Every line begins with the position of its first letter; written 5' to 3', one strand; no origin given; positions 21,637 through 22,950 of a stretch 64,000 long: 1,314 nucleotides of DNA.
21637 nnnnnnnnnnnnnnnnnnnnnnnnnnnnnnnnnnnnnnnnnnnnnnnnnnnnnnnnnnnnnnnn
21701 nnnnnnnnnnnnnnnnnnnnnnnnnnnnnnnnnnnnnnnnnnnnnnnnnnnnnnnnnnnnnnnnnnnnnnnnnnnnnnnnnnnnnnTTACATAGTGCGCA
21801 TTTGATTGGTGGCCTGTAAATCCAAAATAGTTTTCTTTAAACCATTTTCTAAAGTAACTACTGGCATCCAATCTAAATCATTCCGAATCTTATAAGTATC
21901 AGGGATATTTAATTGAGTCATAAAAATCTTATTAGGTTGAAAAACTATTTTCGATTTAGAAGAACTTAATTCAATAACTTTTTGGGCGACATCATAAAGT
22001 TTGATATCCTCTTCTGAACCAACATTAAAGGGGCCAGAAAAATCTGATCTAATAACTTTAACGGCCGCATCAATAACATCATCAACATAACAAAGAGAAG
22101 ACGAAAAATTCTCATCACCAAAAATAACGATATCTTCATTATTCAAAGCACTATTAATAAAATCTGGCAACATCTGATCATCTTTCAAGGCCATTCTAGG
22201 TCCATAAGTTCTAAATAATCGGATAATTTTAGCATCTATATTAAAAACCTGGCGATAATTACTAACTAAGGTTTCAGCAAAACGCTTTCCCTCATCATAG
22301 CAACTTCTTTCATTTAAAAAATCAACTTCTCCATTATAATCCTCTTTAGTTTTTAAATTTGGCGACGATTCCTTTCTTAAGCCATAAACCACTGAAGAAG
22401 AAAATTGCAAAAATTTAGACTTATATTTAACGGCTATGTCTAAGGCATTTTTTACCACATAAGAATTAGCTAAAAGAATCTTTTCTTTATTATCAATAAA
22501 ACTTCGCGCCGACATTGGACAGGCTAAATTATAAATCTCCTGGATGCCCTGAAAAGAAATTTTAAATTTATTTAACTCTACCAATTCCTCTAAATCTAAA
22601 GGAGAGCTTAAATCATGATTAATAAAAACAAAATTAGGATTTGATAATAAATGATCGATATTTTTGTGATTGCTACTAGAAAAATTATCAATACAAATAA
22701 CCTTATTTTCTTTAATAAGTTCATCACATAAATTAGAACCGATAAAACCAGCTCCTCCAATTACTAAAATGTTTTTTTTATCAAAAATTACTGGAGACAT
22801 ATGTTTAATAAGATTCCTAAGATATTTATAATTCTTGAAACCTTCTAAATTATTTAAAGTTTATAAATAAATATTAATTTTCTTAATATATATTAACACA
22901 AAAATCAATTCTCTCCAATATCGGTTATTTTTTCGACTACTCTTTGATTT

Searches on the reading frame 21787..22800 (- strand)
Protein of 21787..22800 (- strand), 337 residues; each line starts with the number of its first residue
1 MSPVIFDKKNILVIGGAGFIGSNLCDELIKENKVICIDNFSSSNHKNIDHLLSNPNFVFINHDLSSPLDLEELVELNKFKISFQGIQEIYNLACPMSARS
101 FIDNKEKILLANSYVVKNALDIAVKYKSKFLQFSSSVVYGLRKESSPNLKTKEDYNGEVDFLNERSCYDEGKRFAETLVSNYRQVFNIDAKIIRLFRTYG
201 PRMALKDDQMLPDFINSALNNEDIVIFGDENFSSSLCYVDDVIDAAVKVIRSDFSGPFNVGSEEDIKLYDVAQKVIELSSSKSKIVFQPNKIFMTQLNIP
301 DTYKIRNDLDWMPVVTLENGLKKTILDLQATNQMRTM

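Call 9: find_encoding_contigs(protein=window:21787-22800:-, flank=10000, max_places=10)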
Protein window:21787-22800:- (337 aa): 1 contig read that carries it; 1 place shown.
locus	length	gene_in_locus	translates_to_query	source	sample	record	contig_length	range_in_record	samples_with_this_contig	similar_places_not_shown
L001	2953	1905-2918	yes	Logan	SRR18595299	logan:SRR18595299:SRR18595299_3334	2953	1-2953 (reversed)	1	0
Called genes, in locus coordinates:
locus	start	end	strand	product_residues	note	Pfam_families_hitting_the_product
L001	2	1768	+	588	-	?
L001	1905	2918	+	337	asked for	PF01370:Epimerase, PF01073:3Beta_HSD, PF16363:GDP_Man_Dehyd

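Call 21: find_homologous_proteins(query=window:21787-22800:-, max_evalue=1e-30)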
Query window:21787-22800:- (337 aa): 7995 proteins with E <= 1e-30 among 8000 candidates; the best 120 are listed.
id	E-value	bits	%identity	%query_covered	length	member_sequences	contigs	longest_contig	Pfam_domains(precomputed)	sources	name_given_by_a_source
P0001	6.6e-217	737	100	100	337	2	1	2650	PF16363.12,PF01073.26,PF07993.19,PF01370.28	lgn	-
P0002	1.2e-183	628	83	100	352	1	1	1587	PF16363.12,PF01073.26,PF07993.19,PF01370.28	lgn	-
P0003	1.6e-179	614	82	99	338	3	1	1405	PF16363.12,PF01073.26,PF07993.19,PF01370.28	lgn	-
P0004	4.1e-179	613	81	100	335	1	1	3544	PF04321.24,PF16363.12,PF01073.26,PF01370.28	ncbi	-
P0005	3.7e-178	610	79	100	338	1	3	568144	PF04321.24,PF16363.12,PF01073.26,PF07993.19,PF01370.28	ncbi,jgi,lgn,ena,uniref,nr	ncbi:NAD-dependent dehydratase [Candidatus Falkowbacteria bacterium HGW-Falkowbacteria-1]|uniref:NAD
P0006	3.6e-177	607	80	100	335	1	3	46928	PF04321.24,PF16363.12,PF01073.26,PF01370.28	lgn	-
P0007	8.7e-177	605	80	99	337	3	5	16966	PF04321.24,PF16363.12,PF01073.26,PF07993.19,PF01370.28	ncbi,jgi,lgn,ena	jgi:UDP-glucuronate decarboxylase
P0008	1.4e-176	605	80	100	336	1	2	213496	PF16363.12,PF01073.26,PF07993.19,PF01370.28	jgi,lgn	-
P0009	2.3e-174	597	79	99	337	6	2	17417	PF04321.24,PF16363.12,PF01073.26,PF07993.19,PF01370.28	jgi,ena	-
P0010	2.3e-174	597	76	100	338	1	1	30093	PF04321.24,PF16363.12,PF01073.26,PF01370.28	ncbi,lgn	-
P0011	1.1e-173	595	77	100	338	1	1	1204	PF16363.12,PF01073.26,PF07993.19,PF01370.28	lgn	-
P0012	5.6e-173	593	76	100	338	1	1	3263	PF16363.12,PF01073.26,PF01370.28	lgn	-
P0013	1.7e-172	591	77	99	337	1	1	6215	PF04321.24,PF16363.12,PF01073.26,PF07993.19,PF01370.28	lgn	-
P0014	3.4e-172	590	77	100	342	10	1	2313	PF16363.12,PF01073.26,PF07993.19,PF01370.28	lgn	-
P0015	8.1e-172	589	76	100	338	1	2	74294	PF16363.12,PF01073.26,PF01370.28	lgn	-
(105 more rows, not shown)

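Call 22: find_encoding_contigs(protein=P0005, flank=6000, max_places=3)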
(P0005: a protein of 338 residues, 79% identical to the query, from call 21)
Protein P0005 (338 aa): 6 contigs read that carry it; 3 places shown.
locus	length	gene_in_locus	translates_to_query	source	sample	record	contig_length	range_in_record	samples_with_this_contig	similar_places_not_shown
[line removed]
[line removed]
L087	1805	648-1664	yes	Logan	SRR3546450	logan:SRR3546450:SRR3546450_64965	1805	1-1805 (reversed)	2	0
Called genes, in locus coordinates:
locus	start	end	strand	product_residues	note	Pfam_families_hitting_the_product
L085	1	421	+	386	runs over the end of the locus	PF00266:Aminotran_5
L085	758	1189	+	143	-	PF01592:NifU_N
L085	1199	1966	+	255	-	PF02535:Zip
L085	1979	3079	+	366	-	PF01098:FTSW_RODA_SPOVE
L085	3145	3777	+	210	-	PF01386:Ribosomal_L25p, PF14693:Ribosomal_TL5_C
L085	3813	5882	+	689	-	PF00082:Peptidase_S8, PF01839:FG-GAP (faint), PF13517:FG-GAP_3 (weak)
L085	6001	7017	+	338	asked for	PF01370:Epimerase, PF04321:RmlD_sub_bind (weak), PF01073:3Beta_HSD, PF07993:NAD_binding_4 (faint), PF16363:GDP_Man_Dehyd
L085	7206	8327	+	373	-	PF07963:N_methyl (weak), PF09603:Fib_succ_major (faint)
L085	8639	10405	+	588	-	PF07973:tRNA_SAD, PF00587:tRNA-synt_2b, PF03129:HGTP_anticodon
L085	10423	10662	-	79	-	-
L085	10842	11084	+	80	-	PF04070:DUF378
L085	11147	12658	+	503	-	PF03321:GH3, PF23571:GH3_M, PF23572:GH3_C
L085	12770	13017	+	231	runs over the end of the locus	-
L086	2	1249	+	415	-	?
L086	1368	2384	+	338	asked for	PF01370:Epimerase, PF04321:RmlD_sub_bind (weak), PF01073:3Beta_HSD, PF07993:NAD_binding_4 (faint), PF16363:GDP_Man_Dehyd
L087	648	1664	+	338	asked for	PF01370:Epimerase, PF04321:RmlD_sub_bind (weak), PF01073:3Beta_HSD, PF07993:NAD_binding_4 (faint), PF16363:GDP_Man_Dehyd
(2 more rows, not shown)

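Call 23: find_encoding_contigs(protein=P0006, flank=6000, max_places=3)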
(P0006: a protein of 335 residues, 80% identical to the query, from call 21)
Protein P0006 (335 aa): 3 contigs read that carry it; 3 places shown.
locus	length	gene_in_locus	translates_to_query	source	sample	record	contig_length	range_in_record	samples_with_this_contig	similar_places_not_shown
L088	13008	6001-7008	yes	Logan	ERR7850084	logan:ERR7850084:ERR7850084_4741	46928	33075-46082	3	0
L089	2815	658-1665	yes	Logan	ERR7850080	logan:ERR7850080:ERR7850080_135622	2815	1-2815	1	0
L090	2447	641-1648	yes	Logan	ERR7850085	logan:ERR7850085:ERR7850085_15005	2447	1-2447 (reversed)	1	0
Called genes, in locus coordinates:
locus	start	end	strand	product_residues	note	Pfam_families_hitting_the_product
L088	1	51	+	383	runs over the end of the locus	PF00266:Aminotran_5, PF01053:Cys_Met_Meta_PP (weak), PF01212:Beta_elim_lyase (weak)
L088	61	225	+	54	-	-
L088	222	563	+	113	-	PF00293:NUDIX (weak)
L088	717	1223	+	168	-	PF01592:NifU_N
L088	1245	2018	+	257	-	PF02535:Zip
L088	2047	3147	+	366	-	PF01098:FTSW_RODA_SPOVE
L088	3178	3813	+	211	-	PF01386:Ribosomal_L25p, PF14693:Ribosomal_TL5_C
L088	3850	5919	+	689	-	PF00082:Peptidase_S8, PF01839:FG-GAP (faint), PF13517:FG-GAP_3 (weak)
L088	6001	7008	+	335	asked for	PF01370:Epimerase, PF04321:RmlD_sub_bind (weak), PF01073:3Beta_HSD, PF16363:GDP_Man_Dehyd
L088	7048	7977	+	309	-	PF09603:Fib_succ_major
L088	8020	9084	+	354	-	PF07963:N_methyl, PF09603:Fib_succ_major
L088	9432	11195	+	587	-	PF07973:tRNA_SAD, PF00587:tRNA-synt_2b, PF03129:HGTP_anticodon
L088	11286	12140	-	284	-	PF01791:DeoC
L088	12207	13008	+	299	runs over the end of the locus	-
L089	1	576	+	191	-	?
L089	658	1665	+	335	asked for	PF01370:Epimerase, PF04321:RmlD_sub_bind (weak), PF01073:3Beta_HSD, PF16363:GDP_Man_Dehyd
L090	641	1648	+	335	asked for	PF01370:Epimerase, PF04321:RmlD_sub_bind (weak), PF01073:3Beta_HSD, PF16363:GDP_Man_Dehyd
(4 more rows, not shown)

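Call 24: find_encoding_contigs(protein=P0008, flank=6000, max_places=3)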
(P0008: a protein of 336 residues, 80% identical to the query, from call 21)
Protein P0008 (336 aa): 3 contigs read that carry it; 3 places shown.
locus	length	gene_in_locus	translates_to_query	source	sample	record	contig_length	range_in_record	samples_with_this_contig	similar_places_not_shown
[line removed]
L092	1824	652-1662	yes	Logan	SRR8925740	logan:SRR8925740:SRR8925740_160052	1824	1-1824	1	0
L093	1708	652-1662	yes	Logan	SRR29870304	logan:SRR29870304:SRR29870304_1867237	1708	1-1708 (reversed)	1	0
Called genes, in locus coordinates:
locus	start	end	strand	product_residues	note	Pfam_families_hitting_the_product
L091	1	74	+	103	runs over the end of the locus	PF01381:HTH_3 (weak)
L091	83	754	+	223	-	-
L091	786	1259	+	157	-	PF01592:NifU_N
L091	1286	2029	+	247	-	PF02535:Zip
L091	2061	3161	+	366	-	PF01098:FTSW_RODA_SPOVE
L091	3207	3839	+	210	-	PF01386:Ribosomal_L25p, PF14693:Ribosomal_TL5_C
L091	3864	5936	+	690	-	PF00082:Peptidase_S8, PF01839:FG-GAP (faint), PF13517:FG-GAP_3 (weak)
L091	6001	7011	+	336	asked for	PF01370:Epimerase, PF01073:3Beta_HSD, PF07993:NAD_binding_4 (faint), PF16363:GDP_Man_Dehyd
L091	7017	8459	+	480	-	-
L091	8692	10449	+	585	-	PF07973:tRNA_SAD, PF00587:tRNA-synt_2b, PF03129:HGTP_anticodon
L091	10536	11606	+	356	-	PF07963:N_methyl (weak), PF09603:Fib_succ_major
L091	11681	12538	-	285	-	PF01791:DeoC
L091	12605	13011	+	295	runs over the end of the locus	-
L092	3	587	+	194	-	?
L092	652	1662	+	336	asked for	PF01370:Epimerase, PF01073:3Beta_HSD, PF07993:NAD_binding_4 (faint), PF16363:GDP_Man_Dehyd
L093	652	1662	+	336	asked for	PF01370:Epimerase, PF01073:3Beta_HSD, PF07993:NAD_binding_4 (faint), PF16363:GDP_Man_Dehyd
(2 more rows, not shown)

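Call 25: find_encoding_contigs(protein=P0004, flank=6000, max_places=3)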
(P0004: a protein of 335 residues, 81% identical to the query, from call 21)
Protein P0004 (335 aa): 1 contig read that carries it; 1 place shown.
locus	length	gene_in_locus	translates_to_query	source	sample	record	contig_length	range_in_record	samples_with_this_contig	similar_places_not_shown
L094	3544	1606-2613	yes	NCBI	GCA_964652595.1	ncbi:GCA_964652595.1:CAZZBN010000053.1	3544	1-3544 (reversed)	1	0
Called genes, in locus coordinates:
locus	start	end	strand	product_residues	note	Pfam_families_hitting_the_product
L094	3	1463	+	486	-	?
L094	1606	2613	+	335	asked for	PF01370:Epimerase, PF04321:RmlD_sub_bind (weak), PF01073:3Beta_HSD, PF16363:GDP_Man_Dehyd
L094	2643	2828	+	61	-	-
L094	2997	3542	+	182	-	?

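Call 27: find_encoding_contigs(protein=P0002, flank=6000, max_places=4)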
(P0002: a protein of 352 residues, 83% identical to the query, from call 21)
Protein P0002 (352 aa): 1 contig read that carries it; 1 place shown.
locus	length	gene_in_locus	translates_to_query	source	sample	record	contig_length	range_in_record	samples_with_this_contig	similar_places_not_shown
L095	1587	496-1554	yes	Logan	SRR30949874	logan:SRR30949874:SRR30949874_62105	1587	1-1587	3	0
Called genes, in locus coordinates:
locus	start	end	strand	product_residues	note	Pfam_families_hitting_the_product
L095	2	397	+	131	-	?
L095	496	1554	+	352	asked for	PF01073:3Beta_HSD, PF01370:Epimerase, PF07993:NAD_binding_4 (faint), PF16363:GDP_Man_Dehyd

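Call 28: find_encoding_contigs(protein=P0003, flank=6000, max_places=4)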
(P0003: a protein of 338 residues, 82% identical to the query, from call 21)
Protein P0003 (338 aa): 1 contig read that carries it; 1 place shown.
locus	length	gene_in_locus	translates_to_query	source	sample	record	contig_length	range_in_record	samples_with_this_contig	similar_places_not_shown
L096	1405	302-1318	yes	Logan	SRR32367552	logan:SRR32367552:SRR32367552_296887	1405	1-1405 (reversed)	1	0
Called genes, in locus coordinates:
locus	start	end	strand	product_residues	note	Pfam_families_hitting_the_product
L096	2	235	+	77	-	?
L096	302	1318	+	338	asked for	PF01370:Epimerase, PF01073:3Beta_HSD, PF07993:NAD_binding_4 (faint), PF16363:GDP_Man_Dehyd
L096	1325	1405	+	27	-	?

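Call 64: find_encoding_contigs(protein=P0011, flank=3000, max_places=4)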
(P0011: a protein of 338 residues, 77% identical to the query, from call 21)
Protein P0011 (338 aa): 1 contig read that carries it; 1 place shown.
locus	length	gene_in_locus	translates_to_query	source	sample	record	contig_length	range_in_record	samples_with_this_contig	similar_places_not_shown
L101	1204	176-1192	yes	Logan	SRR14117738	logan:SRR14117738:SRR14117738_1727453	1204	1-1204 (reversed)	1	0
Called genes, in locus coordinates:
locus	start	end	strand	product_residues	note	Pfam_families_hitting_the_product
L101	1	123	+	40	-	?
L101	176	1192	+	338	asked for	PF01370:Epimerase, PF01073:3Beta_HSD, PF07993:NAD_binding_4 (faint), PF16363:GDP_Man_Dehyd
